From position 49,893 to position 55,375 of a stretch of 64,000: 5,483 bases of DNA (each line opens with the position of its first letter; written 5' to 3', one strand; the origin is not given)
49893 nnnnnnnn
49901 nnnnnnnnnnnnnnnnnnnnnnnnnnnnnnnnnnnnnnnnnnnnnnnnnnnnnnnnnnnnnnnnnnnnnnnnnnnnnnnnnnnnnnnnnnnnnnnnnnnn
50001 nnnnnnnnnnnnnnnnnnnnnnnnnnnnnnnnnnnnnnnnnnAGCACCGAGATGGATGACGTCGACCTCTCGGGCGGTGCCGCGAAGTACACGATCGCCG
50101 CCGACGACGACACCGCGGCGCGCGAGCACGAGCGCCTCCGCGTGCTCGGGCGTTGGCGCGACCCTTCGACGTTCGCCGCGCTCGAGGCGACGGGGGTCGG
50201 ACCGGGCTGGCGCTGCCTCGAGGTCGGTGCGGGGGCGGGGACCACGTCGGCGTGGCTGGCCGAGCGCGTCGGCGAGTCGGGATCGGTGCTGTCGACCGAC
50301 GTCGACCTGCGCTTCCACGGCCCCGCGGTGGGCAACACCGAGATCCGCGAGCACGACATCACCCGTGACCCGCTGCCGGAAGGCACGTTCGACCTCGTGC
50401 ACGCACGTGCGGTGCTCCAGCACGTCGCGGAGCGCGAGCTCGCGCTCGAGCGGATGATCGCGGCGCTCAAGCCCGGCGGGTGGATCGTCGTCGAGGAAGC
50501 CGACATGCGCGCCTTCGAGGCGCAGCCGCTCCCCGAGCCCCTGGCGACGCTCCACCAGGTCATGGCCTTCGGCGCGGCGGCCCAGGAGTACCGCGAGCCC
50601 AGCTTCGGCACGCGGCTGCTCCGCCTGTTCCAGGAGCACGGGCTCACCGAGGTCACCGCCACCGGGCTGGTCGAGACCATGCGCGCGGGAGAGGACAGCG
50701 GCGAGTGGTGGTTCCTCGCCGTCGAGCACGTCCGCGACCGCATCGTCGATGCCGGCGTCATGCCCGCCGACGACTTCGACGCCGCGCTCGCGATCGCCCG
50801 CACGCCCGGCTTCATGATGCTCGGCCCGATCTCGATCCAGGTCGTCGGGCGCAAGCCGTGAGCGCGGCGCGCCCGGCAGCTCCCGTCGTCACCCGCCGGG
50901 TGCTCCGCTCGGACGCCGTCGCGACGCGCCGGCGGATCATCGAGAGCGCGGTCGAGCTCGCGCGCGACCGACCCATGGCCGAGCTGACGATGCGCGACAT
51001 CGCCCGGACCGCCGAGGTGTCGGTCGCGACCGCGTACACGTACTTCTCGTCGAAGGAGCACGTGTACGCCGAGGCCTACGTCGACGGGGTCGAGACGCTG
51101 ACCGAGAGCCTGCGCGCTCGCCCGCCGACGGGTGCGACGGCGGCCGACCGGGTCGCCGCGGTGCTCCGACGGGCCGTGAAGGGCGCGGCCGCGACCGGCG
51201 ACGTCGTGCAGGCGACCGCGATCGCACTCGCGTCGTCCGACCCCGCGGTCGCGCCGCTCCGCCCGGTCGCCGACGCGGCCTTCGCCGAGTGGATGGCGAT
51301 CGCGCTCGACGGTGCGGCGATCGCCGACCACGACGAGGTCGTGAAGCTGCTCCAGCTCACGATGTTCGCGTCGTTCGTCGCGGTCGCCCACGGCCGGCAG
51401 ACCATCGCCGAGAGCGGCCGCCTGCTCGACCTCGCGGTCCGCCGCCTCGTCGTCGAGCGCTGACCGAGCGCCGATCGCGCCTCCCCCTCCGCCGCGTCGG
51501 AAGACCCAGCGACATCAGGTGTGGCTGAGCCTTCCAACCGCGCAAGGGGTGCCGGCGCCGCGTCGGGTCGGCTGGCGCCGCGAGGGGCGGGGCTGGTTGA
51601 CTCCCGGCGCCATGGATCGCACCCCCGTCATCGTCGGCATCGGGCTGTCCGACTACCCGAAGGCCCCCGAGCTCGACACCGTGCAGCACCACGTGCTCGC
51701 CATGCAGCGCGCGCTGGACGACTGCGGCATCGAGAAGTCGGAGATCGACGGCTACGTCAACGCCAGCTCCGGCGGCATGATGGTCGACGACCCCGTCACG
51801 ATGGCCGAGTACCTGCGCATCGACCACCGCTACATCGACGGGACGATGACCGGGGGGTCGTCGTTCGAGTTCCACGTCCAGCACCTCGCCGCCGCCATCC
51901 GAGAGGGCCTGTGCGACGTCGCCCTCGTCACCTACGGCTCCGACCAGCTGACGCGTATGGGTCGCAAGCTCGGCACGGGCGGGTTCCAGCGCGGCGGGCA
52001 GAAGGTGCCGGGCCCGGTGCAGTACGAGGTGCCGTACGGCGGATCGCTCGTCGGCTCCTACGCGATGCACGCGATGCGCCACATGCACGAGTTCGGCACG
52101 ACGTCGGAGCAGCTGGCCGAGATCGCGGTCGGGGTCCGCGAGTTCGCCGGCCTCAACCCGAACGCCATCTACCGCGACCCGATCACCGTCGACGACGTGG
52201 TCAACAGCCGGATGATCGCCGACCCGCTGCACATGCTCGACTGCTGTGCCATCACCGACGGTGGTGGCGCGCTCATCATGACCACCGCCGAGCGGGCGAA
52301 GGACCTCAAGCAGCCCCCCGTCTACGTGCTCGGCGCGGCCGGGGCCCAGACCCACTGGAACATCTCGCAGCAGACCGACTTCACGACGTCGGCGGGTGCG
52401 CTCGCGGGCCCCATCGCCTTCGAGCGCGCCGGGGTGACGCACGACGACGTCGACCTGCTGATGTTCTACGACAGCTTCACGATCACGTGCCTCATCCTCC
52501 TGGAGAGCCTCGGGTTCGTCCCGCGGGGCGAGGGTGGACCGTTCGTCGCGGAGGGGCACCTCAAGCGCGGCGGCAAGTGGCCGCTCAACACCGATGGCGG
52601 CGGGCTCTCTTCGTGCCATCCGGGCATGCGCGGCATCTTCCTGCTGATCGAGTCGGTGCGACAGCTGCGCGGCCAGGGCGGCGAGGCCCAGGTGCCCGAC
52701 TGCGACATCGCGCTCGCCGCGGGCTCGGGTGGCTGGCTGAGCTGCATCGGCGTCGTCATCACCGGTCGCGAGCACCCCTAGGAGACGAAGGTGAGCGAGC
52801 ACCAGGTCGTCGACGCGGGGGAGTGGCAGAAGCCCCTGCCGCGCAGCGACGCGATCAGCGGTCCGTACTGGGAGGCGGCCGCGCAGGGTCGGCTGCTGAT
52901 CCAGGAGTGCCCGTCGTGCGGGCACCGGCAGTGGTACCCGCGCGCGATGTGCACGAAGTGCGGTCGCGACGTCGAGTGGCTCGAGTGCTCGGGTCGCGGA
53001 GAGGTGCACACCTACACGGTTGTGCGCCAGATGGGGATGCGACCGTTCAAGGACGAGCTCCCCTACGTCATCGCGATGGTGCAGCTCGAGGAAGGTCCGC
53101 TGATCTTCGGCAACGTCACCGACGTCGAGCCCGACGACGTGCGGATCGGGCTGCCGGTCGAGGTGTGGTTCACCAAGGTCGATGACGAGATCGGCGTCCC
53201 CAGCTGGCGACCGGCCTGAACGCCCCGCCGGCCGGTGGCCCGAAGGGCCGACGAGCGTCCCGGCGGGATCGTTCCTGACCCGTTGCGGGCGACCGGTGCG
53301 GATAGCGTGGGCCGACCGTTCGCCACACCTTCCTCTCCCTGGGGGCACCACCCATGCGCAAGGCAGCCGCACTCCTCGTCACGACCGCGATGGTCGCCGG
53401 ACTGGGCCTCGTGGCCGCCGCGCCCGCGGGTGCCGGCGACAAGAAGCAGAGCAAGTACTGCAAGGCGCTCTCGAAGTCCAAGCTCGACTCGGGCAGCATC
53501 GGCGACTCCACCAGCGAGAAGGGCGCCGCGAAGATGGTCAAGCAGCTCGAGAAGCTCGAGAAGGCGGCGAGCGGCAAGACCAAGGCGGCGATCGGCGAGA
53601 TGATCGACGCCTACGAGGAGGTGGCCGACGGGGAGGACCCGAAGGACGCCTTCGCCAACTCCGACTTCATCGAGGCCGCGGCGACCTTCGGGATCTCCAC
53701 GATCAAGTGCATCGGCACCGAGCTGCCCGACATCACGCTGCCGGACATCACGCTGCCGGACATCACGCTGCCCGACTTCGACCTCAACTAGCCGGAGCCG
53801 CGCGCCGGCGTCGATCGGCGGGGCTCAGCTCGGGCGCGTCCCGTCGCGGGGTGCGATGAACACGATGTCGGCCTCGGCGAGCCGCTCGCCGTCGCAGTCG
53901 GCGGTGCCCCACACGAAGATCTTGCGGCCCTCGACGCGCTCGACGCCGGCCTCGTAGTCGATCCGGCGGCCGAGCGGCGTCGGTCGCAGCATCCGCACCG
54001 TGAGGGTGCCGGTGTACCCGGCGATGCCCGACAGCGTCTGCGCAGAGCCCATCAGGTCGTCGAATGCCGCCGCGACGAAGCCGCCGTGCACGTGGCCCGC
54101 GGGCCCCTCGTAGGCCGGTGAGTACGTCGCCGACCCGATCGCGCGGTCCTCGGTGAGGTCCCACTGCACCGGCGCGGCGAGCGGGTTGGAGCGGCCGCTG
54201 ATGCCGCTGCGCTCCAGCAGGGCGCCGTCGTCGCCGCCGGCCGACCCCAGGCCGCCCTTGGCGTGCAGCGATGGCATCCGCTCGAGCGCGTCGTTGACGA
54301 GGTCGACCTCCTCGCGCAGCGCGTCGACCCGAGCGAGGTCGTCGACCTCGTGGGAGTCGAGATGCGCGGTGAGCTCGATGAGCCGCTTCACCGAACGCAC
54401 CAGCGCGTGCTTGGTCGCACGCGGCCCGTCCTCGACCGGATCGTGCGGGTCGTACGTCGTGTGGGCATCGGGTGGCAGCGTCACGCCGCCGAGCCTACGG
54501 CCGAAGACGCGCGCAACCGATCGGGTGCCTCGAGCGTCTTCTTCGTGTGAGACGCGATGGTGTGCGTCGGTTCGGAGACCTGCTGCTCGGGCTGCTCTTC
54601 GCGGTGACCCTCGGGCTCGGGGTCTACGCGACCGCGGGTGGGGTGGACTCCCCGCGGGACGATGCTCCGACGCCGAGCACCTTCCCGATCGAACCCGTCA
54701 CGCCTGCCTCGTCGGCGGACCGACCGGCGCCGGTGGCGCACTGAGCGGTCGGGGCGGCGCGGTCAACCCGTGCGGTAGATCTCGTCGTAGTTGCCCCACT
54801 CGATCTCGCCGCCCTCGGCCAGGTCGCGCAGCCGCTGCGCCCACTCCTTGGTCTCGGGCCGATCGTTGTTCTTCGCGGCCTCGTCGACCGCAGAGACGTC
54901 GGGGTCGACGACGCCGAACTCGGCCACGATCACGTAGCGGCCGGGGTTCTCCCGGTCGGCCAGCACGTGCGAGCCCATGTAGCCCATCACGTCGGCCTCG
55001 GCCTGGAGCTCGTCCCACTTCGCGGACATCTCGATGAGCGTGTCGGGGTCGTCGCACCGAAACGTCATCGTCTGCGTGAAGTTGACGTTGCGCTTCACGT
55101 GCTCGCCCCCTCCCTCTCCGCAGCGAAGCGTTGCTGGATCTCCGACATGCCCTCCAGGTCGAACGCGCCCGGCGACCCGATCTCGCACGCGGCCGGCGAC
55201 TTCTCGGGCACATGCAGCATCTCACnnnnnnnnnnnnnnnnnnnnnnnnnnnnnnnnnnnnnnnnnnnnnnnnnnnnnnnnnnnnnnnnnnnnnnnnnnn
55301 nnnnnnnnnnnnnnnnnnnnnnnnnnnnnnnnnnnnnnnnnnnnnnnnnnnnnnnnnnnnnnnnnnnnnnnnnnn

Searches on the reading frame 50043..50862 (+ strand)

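Call 44: search_protein_families(library=pfam, proteins=[window:50043-50862:+], max_evalue=0.01)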
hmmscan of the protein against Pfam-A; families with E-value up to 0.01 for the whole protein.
window:50043-50862:+ (272 aa): 7 families
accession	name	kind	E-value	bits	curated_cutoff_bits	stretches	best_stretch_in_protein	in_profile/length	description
PF08241.18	Methyltransf_11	-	8.2e-14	52.5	21.2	1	59-150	1-95/95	Methyltransferase domain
PF13489.12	Methyltransf_23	-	1.3e-12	48.2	27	1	51-202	24-160/164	Methyltransferase domain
PF13649.12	Methyltransf_25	-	1.6e-11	45.2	27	1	59-146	2-97/97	Methyltransferase domain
PF08242.18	Methyltransf_12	-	2.3e-11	44.7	30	1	59-148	1-98/98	Methyltransferase domain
PF13847.12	Methyltransf_31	-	1e-10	41.9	27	1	56-164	5-119/145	Methyltransferase domain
PF01209.24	Ubie_methyltran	-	0.00032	20.5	20.1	1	48-153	41-154/233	ubiE/COQ5 methyltransferase family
PF01135.25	PCMT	-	0.0022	18.2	20.3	1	47-86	66-105/210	Protein-L-isoaspartate(D-aspartate) O-methyltransferase (PCMT)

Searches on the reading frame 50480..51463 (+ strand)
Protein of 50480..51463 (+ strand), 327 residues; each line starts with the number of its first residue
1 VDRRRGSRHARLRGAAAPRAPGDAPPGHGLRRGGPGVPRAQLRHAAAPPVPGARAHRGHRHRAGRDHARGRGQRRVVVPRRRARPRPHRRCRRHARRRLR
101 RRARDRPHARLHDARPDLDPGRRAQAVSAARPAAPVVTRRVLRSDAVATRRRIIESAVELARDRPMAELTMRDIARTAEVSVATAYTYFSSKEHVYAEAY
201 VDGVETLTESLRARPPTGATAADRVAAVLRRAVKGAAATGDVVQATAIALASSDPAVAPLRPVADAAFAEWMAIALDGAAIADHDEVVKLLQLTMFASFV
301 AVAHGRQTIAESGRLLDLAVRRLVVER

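Call 14: search_protein_families(library=pfam, proteins=[window:50480-51463:+], max_evalue=0.01)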
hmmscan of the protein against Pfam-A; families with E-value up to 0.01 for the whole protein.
window:50480-51463:+ (327 aa): 3 families
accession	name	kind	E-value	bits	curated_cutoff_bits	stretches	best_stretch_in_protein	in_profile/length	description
PF00440.29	TetR_N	-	2.4e-12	46.9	24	1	153-198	1-46/47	Bacterial regulatory proteins, tetR family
PF17925.6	TetR_C_20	-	0.00024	21.7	26.5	1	218-323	1-107/107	Tetracyclin repressor-like, C-terminal domain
PF00356.27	LacI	-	0.0032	17.7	27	1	170-196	1-27/46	Bacterial regulatory proteins, lacI family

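Call 16: search_solved_structures(query=window:50480-51463:+, max_evalue=0.001)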
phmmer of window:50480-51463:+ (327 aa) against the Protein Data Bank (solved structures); distinct sequences matched with E-value up to 0.001: 21.
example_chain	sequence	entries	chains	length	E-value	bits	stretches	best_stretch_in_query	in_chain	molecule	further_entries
3bjb_A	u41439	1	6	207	1.2e-14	57.6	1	148-311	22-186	Probable transcriptional regulator, TetR family protein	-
3mnl_A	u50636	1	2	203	1.6e-07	34.2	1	135-324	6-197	TRANSCRIPTIONAL REGULATORY PROTEIN (PROBABLY TETR-FAMILY)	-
5aqc_A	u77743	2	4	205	2.4e-07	33.6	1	141-324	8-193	HTH-TYPE TRANSCRIPTIONAL REPRESSOR KSTR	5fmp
5cw8_A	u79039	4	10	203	2.5e-07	33.6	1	138-324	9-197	HTH-type transcriptional repressor KstR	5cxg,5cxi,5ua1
5ua2_A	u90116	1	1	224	3e-07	33.3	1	135-324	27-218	HTH-type transcriptional repressor KstR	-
3c07_A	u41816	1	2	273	2.2e-06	30.5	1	146-272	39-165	Putative tetR-family transcriptional regulator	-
5ovy_B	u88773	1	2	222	3e-06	30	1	137-208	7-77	Putative transcriptional regulator, TetR family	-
3g1m_A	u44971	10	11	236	6.5e-06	28.9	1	118-197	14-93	TRANSCRIPTIONAL REGULATORY REPRESSOR PROTEIN (TETR-FAMILY) ETHR | HTH-type transcriptional regulator EthR | Transcriptional regulatory repressor protein (TETR-f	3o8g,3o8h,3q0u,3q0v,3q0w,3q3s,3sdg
3qpl_A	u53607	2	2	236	7.5e-06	28.7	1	118-197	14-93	HTH-type transcriptional regulator EthR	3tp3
3g1l_A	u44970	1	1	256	8.1e-06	28.6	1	118-197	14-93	TRANSCRIPTIONAL REGULATORY REPRESSOR PROTEIN (TETR-FAMILY) ETHR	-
1u9n_A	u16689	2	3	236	8.6e-06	28.5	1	120-197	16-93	Transcriptional repressor EthR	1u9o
3g1o_A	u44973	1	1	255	9.1e-06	28.4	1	118-197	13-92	TRANSCRIPTIONAL REGULATORY REPRESSOR PROTEIN (TETR-FAMILY) ETHR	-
6hnz_A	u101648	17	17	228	3.8e-05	26.4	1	127-197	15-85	HTH-type transcriptional regulator EthR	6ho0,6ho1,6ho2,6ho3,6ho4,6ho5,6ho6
3mvp_A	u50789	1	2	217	4.1e-05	26.3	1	139-196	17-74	TetR/AcrR transcriptional regulator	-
3ang_C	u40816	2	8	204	4.2e-05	26.3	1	149-258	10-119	Transcriptional repressor, TetR family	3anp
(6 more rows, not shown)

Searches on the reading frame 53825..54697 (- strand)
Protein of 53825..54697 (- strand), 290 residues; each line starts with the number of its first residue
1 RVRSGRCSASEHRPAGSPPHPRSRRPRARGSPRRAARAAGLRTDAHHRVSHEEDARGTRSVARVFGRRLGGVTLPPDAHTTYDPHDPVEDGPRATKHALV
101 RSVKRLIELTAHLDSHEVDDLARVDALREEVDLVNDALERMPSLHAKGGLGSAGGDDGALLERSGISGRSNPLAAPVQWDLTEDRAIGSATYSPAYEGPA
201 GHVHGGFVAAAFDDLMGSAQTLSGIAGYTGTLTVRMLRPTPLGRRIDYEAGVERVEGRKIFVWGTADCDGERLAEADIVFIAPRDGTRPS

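Call 79: search_protein_families(library=pfam, proteins=[window:53825-54697:-], max_evalue=5)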
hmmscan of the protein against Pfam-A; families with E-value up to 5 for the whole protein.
window:53825-54697:- (290 aa): 3 families
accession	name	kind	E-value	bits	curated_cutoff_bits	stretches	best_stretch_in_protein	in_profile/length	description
PF03061.28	4HBT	-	0.00016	22.3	20.6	1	201-262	2-66/79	Thioesterase superfamily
PF22636.2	FlK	-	0.0027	18.2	27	1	232-276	49-93/103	Fluoroacetyl-CoA-specific thioesterase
PF13622.12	4HBT_3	-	0.037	14.7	24.3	1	199-258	7-60/83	Acyl-CoA thioesterase N-terminal domain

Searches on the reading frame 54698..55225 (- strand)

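Call 8: search_protein_families(library=pfam, proteins=[window:54698-55225:-])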
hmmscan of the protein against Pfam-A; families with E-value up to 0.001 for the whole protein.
window:54698-55225:- (175 aa): 0 families

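Call 10: search_protein_families(library=pfam, proteins=[window:54763-55221:-], max_evalue=0.01)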
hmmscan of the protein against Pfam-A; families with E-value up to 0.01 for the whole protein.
window:54763-55221:- (152 aa): 0 families

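Call 79: search_protein_families(library=pfam, proteins=[window:54763-55221:-], max_evalue=5)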
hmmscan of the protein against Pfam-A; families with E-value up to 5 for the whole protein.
window:54763-55221:- (152 aa): 1 family
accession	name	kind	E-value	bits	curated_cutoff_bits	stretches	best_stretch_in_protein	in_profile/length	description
PF03992.22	ABM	-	0.015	15.9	23.1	1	59-102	12-57/78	Antibiotic biosynthesis monooxygenase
